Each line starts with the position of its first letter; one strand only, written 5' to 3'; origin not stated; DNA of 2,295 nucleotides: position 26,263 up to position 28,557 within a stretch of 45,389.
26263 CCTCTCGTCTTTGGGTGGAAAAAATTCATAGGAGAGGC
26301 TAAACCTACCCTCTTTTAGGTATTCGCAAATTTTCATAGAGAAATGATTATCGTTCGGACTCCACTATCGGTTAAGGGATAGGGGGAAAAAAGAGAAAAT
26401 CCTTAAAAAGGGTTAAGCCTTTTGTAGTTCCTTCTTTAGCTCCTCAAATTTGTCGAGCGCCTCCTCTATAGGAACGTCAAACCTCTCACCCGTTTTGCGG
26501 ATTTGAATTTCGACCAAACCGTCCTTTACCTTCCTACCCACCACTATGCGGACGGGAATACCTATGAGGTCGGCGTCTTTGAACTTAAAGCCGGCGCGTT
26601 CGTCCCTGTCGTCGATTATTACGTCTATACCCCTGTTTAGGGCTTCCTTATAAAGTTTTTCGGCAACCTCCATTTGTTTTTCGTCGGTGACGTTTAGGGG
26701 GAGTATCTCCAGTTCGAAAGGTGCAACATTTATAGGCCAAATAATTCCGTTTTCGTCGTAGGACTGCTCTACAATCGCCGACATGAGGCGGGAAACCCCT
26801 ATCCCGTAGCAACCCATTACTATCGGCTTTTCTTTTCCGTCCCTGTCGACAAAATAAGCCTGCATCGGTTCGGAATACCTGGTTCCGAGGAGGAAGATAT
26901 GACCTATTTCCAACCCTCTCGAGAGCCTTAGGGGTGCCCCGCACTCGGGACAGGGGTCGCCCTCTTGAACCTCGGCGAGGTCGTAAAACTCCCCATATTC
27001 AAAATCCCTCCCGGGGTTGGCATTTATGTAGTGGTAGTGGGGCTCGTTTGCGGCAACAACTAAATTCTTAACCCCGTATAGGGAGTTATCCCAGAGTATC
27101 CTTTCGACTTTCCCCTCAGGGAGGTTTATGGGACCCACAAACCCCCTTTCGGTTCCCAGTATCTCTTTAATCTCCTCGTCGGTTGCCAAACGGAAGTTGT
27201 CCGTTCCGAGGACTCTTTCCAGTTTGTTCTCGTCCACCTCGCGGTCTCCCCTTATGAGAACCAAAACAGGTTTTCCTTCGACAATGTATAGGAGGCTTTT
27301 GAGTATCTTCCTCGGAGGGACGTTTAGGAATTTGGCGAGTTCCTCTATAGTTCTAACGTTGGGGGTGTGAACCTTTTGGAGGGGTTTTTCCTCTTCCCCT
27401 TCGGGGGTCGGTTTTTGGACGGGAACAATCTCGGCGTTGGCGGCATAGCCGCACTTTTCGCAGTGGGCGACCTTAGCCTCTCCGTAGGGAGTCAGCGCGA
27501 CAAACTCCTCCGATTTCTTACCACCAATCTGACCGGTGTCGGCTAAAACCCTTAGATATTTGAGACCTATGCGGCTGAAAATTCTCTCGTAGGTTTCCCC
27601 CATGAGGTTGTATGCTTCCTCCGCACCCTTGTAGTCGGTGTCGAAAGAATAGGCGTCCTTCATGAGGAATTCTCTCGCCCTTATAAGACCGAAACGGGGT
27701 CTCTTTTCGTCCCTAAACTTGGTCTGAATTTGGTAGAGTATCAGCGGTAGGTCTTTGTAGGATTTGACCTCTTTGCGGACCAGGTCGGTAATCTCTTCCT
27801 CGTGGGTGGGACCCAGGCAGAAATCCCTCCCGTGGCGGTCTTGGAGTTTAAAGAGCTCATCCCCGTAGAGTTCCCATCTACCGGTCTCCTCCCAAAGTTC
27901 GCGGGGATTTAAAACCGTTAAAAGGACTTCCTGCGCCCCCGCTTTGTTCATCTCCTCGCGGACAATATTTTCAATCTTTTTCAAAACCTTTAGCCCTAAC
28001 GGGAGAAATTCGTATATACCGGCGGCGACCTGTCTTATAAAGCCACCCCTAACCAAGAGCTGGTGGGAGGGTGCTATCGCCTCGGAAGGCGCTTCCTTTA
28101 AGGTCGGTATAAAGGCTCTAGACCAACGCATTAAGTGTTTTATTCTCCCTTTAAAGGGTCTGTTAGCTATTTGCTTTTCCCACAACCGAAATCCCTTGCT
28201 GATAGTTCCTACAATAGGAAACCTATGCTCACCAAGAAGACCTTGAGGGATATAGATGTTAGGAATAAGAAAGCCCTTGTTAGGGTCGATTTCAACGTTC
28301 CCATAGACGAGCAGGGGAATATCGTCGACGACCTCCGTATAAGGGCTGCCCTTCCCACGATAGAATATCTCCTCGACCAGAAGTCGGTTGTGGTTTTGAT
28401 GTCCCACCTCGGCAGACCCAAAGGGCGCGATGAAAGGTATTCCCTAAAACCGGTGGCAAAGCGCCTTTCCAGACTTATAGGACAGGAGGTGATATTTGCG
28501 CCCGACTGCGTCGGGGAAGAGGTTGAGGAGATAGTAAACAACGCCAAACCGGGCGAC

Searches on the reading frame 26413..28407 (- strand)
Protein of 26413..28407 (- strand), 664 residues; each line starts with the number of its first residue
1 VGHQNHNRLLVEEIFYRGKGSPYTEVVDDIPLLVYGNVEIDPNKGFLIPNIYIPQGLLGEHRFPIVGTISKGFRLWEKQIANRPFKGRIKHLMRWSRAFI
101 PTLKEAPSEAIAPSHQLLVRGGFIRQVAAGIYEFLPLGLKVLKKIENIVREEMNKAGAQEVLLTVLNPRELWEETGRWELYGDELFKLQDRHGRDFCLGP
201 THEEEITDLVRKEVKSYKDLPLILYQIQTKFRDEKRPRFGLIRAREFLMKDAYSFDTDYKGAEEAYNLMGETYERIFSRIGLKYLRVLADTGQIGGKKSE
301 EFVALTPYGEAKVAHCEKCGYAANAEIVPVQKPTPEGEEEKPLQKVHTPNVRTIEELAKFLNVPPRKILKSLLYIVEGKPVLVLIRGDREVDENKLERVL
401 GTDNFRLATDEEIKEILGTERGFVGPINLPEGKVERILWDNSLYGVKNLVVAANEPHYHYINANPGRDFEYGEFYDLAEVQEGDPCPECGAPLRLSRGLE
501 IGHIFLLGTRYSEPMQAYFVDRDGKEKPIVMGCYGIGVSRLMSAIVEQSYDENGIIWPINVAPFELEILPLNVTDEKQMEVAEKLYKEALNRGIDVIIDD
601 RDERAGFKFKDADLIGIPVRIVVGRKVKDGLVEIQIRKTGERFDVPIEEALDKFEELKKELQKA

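Call 29: search_protein_families(library=ncbifam, proteins=[window:26413-28407:-], max_evalue=1e-10)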
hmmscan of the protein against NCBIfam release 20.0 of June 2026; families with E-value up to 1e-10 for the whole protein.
window:26413-28407:- (664 aa): 9 families
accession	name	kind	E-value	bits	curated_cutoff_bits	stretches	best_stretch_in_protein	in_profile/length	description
NF006625.0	PRK09194.1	equivalog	5.8e-243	807.9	558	1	93-653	1-557/559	proline--tRNA ligase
TIGR00409.1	proS_fam_II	equivalog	2e-210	700.5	306.7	1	93-647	1-558/568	proline--tRNA ligase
NF008979.1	PRK12325.1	exception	2.6e-164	547.2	550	2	93-319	1-227/437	proline--tRNA ligase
TIGR00408.1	proS_fam_I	equivalog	6.7e-44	150.6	437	2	496-663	216-386/475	proline--tRNA ligase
TIGR00418.1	thrS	equivalog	2.3e-34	119.3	383.65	2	126-283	188-345/565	threonine--tRNA ligase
NF003068.0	PRK03991.1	equivalog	3.9e-21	75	484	1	518-658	448-592/613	threonine--tRNA ligase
NF003211.1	PRK04173.1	equivalog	9.8e-17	60.9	312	0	535-650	328-450/454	glycine--tRNA ligase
TIGR00389.1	glyS_dimeric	equivalog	7.2e-13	47.9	243.3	0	536-656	437-563/565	glycine--tRNA ligase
TIGR00442.1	hisS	equivalog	3.3e-12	46.1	286.75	0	129-260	4-133/406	histidine--tRNA ligase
